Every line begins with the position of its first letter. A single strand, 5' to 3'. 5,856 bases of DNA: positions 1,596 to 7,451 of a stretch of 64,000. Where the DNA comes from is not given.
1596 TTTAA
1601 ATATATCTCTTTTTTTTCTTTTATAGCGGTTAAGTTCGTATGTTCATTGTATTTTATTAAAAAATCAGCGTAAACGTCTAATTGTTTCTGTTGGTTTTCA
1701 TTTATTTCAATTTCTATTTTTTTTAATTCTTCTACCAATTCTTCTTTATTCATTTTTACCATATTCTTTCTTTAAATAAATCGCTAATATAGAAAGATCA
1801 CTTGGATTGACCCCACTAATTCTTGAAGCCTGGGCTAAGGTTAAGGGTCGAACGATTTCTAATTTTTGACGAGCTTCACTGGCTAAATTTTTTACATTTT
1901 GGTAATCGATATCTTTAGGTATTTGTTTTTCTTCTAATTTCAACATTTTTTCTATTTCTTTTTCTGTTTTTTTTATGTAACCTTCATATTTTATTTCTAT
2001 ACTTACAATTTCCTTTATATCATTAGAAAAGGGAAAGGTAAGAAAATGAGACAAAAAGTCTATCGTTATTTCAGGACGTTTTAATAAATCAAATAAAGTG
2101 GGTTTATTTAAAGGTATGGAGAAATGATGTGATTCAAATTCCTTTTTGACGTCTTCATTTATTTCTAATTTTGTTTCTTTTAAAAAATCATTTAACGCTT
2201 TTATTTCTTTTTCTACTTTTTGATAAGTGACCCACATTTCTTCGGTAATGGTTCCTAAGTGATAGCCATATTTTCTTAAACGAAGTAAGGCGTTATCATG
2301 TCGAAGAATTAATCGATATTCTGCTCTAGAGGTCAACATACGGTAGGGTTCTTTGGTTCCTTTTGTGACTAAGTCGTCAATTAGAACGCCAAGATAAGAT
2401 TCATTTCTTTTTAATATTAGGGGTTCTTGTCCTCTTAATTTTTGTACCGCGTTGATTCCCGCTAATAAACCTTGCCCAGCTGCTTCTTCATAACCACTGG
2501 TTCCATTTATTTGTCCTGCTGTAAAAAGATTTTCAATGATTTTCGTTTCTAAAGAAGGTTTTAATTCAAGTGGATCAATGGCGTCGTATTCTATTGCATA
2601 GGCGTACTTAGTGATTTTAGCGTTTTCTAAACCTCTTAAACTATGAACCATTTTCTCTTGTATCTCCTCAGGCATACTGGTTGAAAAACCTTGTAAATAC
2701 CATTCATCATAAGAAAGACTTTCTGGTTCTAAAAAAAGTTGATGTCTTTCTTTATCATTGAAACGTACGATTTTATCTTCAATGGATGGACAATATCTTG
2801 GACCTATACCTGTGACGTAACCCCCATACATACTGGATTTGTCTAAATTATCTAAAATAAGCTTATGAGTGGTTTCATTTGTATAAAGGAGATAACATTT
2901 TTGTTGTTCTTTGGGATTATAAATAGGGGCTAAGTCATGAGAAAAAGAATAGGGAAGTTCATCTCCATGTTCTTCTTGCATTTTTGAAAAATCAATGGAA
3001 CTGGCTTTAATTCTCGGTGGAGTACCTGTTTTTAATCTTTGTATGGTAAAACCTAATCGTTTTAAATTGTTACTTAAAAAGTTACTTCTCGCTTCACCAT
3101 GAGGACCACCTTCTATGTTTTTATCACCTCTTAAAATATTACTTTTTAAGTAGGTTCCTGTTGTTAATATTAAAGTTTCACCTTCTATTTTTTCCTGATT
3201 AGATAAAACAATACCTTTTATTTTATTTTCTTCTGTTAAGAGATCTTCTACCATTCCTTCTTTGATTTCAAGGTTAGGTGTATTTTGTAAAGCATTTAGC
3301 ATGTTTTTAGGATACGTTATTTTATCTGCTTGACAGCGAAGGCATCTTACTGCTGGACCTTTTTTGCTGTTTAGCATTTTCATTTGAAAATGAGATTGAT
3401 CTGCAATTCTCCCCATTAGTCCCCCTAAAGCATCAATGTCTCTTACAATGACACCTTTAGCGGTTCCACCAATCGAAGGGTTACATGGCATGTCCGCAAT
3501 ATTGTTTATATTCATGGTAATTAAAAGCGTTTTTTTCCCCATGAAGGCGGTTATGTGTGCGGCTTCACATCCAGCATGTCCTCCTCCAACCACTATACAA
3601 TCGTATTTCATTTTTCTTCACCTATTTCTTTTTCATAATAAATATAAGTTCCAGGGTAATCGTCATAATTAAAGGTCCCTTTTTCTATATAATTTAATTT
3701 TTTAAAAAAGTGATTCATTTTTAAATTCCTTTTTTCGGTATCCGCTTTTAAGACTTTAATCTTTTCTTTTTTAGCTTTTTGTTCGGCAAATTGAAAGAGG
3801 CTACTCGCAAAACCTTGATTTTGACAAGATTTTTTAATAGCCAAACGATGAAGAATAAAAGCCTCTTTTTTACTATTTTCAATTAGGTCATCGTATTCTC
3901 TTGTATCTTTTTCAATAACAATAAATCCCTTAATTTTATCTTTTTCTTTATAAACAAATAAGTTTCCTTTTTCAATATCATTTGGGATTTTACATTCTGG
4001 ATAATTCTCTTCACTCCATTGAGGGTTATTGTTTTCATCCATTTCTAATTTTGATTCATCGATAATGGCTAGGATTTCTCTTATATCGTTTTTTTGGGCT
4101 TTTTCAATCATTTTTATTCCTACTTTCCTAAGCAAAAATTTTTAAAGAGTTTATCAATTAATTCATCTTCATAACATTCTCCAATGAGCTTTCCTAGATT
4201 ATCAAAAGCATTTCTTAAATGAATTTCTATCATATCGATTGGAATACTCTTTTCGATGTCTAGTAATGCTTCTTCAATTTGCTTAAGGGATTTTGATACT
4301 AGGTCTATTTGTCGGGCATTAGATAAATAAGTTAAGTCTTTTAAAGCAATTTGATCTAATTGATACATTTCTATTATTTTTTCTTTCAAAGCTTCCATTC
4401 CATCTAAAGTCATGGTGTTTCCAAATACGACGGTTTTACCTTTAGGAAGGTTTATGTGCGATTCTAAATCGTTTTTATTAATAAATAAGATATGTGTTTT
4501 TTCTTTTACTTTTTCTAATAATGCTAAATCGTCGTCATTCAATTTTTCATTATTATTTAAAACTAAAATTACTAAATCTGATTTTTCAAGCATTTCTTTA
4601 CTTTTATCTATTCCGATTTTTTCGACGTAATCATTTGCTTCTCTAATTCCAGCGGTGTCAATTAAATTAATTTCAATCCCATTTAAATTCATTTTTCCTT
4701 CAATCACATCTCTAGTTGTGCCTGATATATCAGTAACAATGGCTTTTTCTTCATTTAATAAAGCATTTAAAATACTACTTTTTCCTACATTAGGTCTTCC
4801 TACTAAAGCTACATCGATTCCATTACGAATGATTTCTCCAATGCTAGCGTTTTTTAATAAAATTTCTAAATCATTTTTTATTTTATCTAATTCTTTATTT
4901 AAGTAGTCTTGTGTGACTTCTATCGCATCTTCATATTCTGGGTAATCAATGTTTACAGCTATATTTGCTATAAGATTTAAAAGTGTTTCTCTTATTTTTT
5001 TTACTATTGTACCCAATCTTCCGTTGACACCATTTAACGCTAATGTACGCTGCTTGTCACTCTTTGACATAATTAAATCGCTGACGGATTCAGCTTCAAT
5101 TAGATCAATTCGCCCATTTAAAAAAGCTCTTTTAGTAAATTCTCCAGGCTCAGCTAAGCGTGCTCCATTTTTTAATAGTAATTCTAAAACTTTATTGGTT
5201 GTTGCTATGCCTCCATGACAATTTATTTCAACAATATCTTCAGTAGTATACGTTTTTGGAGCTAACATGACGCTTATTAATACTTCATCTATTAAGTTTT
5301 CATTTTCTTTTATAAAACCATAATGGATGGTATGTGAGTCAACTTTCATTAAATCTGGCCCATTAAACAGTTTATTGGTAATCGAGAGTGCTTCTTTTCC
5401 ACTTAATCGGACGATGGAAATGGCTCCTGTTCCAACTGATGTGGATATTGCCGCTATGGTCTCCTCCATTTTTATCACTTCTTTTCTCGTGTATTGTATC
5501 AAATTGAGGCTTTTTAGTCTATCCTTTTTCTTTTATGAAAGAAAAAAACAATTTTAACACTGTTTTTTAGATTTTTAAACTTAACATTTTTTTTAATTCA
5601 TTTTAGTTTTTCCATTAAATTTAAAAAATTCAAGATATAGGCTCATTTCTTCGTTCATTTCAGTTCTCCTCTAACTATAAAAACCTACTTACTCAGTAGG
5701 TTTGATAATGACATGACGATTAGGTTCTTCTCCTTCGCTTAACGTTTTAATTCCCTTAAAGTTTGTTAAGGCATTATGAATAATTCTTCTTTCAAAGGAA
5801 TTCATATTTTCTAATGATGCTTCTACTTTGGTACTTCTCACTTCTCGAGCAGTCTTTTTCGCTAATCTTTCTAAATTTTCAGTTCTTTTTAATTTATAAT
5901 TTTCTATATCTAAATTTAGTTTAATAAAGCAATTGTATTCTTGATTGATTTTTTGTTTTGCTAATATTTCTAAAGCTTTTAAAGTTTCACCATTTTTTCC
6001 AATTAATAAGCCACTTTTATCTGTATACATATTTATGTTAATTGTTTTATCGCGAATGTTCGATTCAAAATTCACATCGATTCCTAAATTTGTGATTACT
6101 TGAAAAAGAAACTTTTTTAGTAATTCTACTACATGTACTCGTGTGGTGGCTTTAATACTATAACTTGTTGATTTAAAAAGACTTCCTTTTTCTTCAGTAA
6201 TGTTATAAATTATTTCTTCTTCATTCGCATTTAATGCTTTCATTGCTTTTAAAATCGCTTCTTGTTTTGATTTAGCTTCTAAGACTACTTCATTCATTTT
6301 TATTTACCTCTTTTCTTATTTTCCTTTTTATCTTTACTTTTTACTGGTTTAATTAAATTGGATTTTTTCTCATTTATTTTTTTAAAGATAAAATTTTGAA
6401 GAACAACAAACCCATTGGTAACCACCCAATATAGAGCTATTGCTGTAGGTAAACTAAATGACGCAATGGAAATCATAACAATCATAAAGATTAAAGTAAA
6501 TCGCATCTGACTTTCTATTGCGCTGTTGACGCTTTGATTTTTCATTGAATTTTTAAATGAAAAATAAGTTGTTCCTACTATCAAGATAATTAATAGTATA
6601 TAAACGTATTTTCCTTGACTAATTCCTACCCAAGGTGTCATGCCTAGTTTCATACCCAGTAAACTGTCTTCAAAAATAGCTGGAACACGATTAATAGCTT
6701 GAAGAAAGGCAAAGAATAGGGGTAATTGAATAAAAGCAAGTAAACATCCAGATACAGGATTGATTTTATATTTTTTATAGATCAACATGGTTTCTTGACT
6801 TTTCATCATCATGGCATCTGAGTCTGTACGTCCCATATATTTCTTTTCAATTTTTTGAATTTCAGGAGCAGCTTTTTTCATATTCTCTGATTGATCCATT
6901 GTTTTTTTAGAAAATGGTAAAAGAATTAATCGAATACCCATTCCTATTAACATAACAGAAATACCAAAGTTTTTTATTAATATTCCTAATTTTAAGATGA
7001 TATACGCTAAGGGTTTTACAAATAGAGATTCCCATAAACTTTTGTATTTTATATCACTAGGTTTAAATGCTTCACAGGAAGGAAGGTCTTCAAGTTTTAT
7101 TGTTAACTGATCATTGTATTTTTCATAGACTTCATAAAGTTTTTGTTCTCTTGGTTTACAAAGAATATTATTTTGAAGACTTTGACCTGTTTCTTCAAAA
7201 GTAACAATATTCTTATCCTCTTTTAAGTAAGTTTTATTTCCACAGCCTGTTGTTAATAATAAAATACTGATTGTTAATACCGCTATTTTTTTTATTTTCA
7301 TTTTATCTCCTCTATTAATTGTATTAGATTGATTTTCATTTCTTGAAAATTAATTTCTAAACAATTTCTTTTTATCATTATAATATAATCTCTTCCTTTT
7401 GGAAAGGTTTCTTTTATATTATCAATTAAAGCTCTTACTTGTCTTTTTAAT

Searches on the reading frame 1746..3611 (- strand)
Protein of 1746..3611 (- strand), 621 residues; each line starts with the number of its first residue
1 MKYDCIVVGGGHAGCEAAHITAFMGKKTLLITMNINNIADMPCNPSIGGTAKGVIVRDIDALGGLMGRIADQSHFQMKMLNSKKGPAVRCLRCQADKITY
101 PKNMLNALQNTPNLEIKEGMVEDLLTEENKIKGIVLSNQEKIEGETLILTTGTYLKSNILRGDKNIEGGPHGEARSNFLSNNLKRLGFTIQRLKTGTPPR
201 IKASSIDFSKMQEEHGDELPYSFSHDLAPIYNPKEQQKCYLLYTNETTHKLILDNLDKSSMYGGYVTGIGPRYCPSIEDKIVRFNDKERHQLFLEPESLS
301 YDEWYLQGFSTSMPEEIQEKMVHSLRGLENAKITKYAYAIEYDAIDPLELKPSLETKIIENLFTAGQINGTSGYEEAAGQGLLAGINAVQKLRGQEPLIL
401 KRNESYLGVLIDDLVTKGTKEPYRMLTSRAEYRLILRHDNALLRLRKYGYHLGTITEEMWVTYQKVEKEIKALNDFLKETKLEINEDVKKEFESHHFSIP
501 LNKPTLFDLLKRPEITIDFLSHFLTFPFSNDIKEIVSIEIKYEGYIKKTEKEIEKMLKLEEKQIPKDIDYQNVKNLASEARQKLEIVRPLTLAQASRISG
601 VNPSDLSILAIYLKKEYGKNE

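Call 13: search_protein_families(library=pfam, proteins=[window:1746-3611:-], max_evalue=0.01)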
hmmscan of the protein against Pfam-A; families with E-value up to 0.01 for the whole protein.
window:1746-3611:- (621 aa): 6 families
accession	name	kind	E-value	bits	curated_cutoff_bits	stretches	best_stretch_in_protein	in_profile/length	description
PF01134.28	GIDA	-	6.4e-162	539.5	22.1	1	4-396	1-391/391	Glucose inhibited division protein A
PF13932.14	SAM_GIDA_C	-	2.3e-24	85.4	27.1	1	554-609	1-56/57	tRNA modifying enzyme MnmG/GidA C-terminal helical bundle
PF21680.2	GIDA_C_1st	-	2.5e-17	63.8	24.7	1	457-549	1-95/96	tRNA modifying enzyme MnmG/GidA C-terminal helical domain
PF12831.13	FAD_oxidored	-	0.00016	21.6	27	1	4-33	1-30/416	FAD dependent oxidoreductase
PF00890.30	FAD_binding_2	-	0.00033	20.4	20.4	0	4-32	1-29/414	FAD binding domain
PF07992.20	Pyr_redox_2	-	0.0007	19.5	26.1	1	3-153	1-109/291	Pyridine nucleotide-disulphide oxidoreductase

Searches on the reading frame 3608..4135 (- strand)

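Call 13: search_protein_families(library=pfam, proteins=[window:3608-4135:-], max_evalue=0.01)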
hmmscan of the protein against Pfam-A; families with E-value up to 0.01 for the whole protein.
window:3608-4135:- (175 aa): 4 families
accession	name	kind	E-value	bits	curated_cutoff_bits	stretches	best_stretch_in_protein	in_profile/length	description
PF00583.31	Acetyltransf_1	-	1.7e-12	48.1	20.7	1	38-149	14-116/116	Acetyltransferase (GNAT) family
PF13508.13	Acetyltransf_7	-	4.8e-10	40.1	27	1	56-150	2-83/84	Acetyltransferase (GNAT) domain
PF13673.13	Acetyltransf_10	-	6e-07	29.9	23.6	1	58-133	32-92/128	Acetyltransferase (GNAT) domain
PF04822.18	Takusan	-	0.0024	18.1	28.1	0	111-160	4-53/85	Takusan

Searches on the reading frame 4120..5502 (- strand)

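Call 13: search_protein_families(library=pfam, proteins=[window:4120-5502:-], max_evalue=0.01)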
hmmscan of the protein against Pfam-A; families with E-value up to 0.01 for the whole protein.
window:4120-5502:- (460 aa): 8 families
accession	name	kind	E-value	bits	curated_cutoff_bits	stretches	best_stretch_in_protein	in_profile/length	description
PF12631.12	MnmE_helical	-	1.9e-47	162.6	40.1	1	134-457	1-211/211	MnmE helical domain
PF10396.14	TrmE_N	-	7.9e-43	145.8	29.8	1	15-131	1-117/117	GTP-binding protein TrmE N-terminus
PF01926.29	MMR_HSR1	-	4.4e-28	98.1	21.9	1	230-343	1-113/113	50S ribosome-binding GTPase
PF02421.24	FeoB_N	-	8.6e-11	42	27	1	230-344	2-115/156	Ferrous iron transport protein B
PF00350.29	Dynamin_N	-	3.7e-07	30.8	27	1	231-267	1-36/168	Dynamin family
PF04548.22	AIG1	-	5.5e-07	29.6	27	1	231-334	3-109/212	AIG1 family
PF03193.22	RsgA_GTPase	-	7.5e-05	23.1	30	1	221-288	100-170/174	RsgA GTPase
PF08477.19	Roc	-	0.0035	18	27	1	231-291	2-71/119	Ras of Complex, Roc, domain of DAPkinase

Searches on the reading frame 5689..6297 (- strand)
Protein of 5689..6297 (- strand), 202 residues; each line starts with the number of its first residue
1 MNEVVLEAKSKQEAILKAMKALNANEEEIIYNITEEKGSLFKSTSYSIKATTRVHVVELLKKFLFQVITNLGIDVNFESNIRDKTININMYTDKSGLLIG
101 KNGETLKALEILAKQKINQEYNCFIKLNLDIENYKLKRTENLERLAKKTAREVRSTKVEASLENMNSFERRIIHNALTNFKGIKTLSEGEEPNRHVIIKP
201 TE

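Call 13: search_protein_families(library=pfam, proteins=[window:5689-6297:-], max_evalue=0.01)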
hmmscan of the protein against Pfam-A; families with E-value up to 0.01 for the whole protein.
window:5689-6297:- (202 aa): 5 families
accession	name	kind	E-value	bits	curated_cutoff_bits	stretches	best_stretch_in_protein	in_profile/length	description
PF01424.28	R3H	-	5.1e-20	71.7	26.8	1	140-200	1-60/60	R3H domain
PF13083.13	KH_KhpA-B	-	2.3e-09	37.5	32.1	1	58-120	2-65/73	KhpA/KhpB, KH domain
PF07650.23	KH_2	-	1.4e-07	31.7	22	1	61-129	3-70/78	KH domain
PF14804.11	Jag_N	-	0.00017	22.4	25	1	7-37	2-32/50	Jag N-terminus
PF21800.4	KH_KRR1_2nd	-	0.0049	17.3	27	0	85-119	12-46/91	KRR1 small subunit processome component, second KH domain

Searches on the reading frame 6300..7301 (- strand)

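Call 13: search_protein_families(library=pfam, proteins=[window:6300-7301:-], max_evalue=0.01)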
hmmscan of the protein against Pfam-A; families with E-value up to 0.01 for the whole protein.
window:6300-7301:- (333 aa): 1 family
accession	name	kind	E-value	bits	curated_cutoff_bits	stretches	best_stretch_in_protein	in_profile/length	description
PF02096.25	60KD_IMP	-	8e-35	120.7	35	1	112-308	1-163/163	60Kd inner membrane protein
